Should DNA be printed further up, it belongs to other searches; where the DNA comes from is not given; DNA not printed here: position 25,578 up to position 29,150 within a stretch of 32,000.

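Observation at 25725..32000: Giant >2088-aa surface protein with a hydrophobic hairpin in the middle of the chain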

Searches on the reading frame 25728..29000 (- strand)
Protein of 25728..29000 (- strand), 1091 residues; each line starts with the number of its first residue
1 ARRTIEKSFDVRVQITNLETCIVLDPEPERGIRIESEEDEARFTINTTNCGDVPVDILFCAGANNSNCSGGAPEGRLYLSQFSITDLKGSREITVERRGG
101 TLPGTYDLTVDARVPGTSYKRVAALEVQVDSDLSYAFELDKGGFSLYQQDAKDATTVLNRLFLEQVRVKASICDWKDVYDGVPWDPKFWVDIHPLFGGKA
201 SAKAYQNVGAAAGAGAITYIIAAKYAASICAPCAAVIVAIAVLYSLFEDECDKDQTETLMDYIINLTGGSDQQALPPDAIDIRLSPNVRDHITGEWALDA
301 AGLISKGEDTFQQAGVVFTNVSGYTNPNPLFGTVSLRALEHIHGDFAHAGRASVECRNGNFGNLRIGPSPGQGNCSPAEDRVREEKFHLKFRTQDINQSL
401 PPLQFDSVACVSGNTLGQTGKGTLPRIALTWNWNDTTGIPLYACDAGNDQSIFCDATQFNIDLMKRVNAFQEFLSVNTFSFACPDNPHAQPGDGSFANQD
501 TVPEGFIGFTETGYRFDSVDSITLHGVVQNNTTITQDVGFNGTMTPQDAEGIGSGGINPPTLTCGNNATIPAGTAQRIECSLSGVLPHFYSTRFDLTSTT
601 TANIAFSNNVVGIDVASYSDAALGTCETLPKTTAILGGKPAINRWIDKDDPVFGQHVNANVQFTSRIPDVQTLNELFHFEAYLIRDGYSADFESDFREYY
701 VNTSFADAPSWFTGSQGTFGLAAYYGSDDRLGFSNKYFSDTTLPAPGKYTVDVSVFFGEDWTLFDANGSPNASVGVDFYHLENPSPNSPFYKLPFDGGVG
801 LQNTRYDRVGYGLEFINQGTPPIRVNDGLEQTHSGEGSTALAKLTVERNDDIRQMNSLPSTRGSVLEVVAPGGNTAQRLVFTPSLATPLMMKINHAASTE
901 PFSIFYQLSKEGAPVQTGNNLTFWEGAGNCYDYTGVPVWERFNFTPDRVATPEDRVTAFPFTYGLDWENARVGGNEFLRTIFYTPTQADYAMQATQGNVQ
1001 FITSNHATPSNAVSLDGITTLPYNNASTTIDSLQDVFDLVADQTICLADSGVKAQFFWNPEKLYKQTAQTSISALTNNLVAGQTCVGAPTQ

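Call 31: predict_structure(alignment_id=A1)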
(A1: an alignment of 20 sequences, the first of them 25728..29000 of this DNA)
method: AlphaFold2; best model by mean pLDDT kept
length: 1091 residues; sequences in the alignment: 20
mean_pLDDT: 75.3   pTM: 0.69
mean pLDDT of the five models: 75.3, 74.3, 73.3, 73.1, 72.2
residues with pLDDT >= 90: 195; 70-90: 584; 50-70: 180; < 50: 132
segments of 3 or more residues with pLDDT < 50: 1-14, 180-237, 239-249, 397-406, 548-556, 799-802, 804-814, 831-839
pLDDT, mean of each block of 10 residues (from residue 1): 39 52 72 85 85 82 56 70 85 85 85 77 81 88 84 90 79 62 37 29 24 28 35 44 45 67 78 72 89 87 63 89 75 91 83 75 56 76 91 60 47 64 74 80 89 87 93 91 67 67 80 85 91 89 69 47 89 91 82 80 65 72 69 79 84 71 90 92 83 73 64 75 80 86 86 89 85 91 75 59 44 52 61 45 71 82 83 68 91 91 92 84 85 85 85 85 91 90 89 90 90 90 83 85 82 81 84 84 82 41
secondary structure, 60 per line:
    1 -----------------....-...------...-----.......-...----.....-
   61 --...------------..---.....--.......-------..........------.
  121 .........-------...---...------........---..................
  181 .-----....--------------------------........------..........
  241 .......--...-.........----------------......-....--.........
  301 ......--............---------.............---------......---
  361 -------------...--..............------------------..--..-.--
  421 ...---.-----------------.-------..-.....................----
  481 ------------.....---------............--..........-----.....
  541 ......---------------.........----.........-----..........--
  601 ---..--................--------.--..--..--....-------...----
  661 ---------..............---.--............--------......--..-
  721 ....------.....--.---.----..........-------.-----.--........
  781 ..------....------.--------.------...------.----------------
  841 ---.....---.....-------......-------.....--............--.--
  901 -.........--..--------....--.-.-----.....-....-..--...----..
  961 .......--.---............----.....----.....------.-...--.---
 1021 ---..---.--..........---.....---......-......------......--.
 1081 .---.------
elements in order (helices of 4 or more, strands of 3 or more residues): H18-21 E23-25 E32-34 E40-46 E55-59 E83-87 E90-96 E104-113 E120-129 E137-139 E143-145 E152-159 E163-171 H172-181 H187-190 H217-224 H231-247 E254-262 E279-284 H286-289 E292-306 E309-320 E330-342 E352-357 E374-376 E379-392 H456-476 E493-497 E507-518 E521-530 E536-546 E562-570 E575-583 E589-598 E608-614 H615-623 H643-646 H670-677 E678-683 H690-701 H710-713 H721-724 E731-735 E747-756 E773-782 H789-792 E815-817 E844-848 H852-856 E864-869 E877-881 E884-895 E902-910 E923-926 H938-941 E943-946 E962-967 E974-985 E990-994 E999-1003 E1012-1014 H1033-1041 E1045-1049 E1053-1058 H1060-1065 H1072-1077

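Call 34: fold_search(model_id=the predicted structure, library=pdb)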
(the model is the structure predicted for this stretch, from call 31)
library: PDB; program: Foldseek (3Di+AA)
matches with E <= 10: 1843; with E <= 0.001: 62
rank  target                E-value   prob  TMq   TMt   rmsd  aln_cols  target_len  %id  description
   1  9ijj_O                1.2e-11  0.99  0.09  0.08  85.0      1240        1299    8  In situ structure of the central apparatus in mouse sperm axoneme. (released 2025-06-04)
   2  9ijj_4I               1.3e-10  0.99  0.10  0.04  67.1      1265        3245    8  In situ structure of the central apparatus in mouse sperm axoneme. (released 2025-06-04)
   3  9ijj_4H               1.5e-09  0.91  0.09  0.04  81.4      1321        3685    8  In situ structure of the central apparatus in mouse sperm axoneme. (released 2025-06-04)
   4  9ijj_4G               1.9e-09  0.91  0.09  0.03  82.1      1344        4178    7  In situ structure of the central apparatus in mouse sperm axoneme. (released 2025-06-04)
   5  9ijj_h                2.3e-09  0.96  0.09  0.07  55.1      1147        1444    8  In situ structure of the central apparatus in mouse sperm axoneme. (released 2025-06-04)
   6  7u06_A                9.7e-09  0.99  0.08  0.08  36.5       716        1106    8  Structure of the yeast TRAPPII-Rab11/Ypt32 complex in the closed/open state (composite structure) (released 2022-04-27)
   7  7u05_A                1.8e-08  0.98  0.08  0.08  36.7       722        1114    8  Structure of the yeast TRAPPII-Rab11/Ypt32 complex in the closed/closed state (composite structure) (released 2022-04-27)
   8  7som_D                4.2e-08  0.80  0.09  0.06  62.9      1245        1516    7  Ciliary C2 central pair apparatus isolated from Chlamydomonas reinhardtii (released 2022-04-13)
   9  9ijj_C                4.4e-08  0.94  0.08  0.08  47.8      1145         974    8  In situ structure of the central apparatus in mouse sperm axoneme. (released 2025-06-04)
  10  9ijj_4J               4.9e-08  0.96  0.09  0.12  61.5      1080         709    6  In situ structure of the central apparatus in mouse sperm axoneme. (released 2025-06-04)
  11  7sqc_F0               6.8e-08  1.00  0.08  0.23  29.5       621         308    8  Ciliary C1 central pair apparatus isolated from Chlamydomonas reinhardtii (released 2022-04-13)
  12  7sqc_F1               8.7e-07  1.00  0.08  0.16  27.2       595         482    8  Ciliary C1 central pair apparatus isolated from Chlamydomonas reinhardtii (released 2022-04-13)
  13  7ptp_A                1.0e-06  0.63  0.07  0.10  46.3       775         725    9  In-situ structure of pentameric S-layer protein (released 2021-12-15)
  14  6tav_B                1.0e-06  0.57  0.09  0.08  38.2      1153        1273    8  Crystal structure of endopeptidase-induced alpha2-macroglobulin (released 2021-05-12)
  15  9ijj_E                1.9e-06  0.99  0.08  0.16  27.6       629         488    6  In situ structure of the central apparatus in mouse sperm axoneme. (released 2025-06-04)
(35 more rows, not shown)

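Call 35: fold_search(model_id=the predicted structure, library=viral)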
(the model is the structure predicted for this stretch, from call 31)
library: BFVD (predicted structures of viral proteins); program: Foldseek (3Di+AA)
matches with E <= 10: 1296; with E <= 0.001: 38
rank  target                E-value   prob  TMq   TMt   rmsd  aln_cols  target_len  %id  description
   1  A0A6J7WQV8            6.0e-10  0.80  0.07  0.06  56.9      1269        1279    9  Uncharacterized protein [uncultured Caudovirales phage]
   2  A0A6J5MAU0            1.5e-08  0.33  0.06  0.07  40.8      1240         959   10  Uncharacterized protein [uncultured Caudovirales phage]
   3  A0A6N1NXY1            3.0e-08  0.99  0.09  0.10  34.6      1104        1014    8  DUF11 domain-containing protein [Tupanvirus soda lake]
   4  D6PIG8                9.5e-07  0.97  0.08  0.14  31.2       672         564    8  (no name in the UniProt tables at hand)
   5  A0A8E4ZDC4            1.0e-06  0.96  0.08  0.13  33.1       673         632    8  BACON domain-containing protein [Polaribacter phage Leef_1]
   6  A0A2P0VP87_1          2.8e-06  0.35  0.08  0.08  47.0      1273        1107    7  Fibronectin type III domain-containing protein [Tetraselmis virus 1]
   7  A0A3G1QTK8            4.6e-06  0.99  0.10  0.14  28.1       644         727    8  Putative cellulase or glycoside hydrolase [Erwinia phage phiEaP8]
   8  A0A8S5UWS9            4.6e-06  0.66  0.08  0.09  31.6      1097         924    7  Uncharacterized protein [Siphoviridae sp. ctzO58]
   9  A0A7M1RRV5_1          6.3e-06  0.51  0.07  0.07  33.3      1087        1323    6  Internalin-like protein [uncultured phage cr52_1]
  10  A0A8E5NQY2            1.2e-05  0.84  0.08  0.07  43.6       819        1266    7  (no name in the UniProt tables at hand)
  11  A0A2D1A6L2            1.4e-05  0.38  0.08  0.07  35.8      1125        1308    9  Minor tail protein [Rhodococcus phage Trina]
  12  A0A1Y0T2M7            2.1e-05  0.92  0.07  0.08  24.9       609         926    7  Glycoside hydrolase family 5 domain-containing protein [Pseudomonas phage Skulduggery]
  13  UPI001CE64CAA         3.2e-05  0.33  0.08  0.10  59.1      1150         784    8  (no name look-up for this kind of identifier)
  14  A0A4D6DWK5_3          3.6e-05  0.21  0.08  0.09  40.6      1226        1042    7  Uncharacterized protein [Edwardsiella phage pEt-SU]
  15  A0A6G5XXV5            4.7e-05  0.91  0.09  0.09  33.9       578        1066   10  (no name in the UniProt tables at hand)
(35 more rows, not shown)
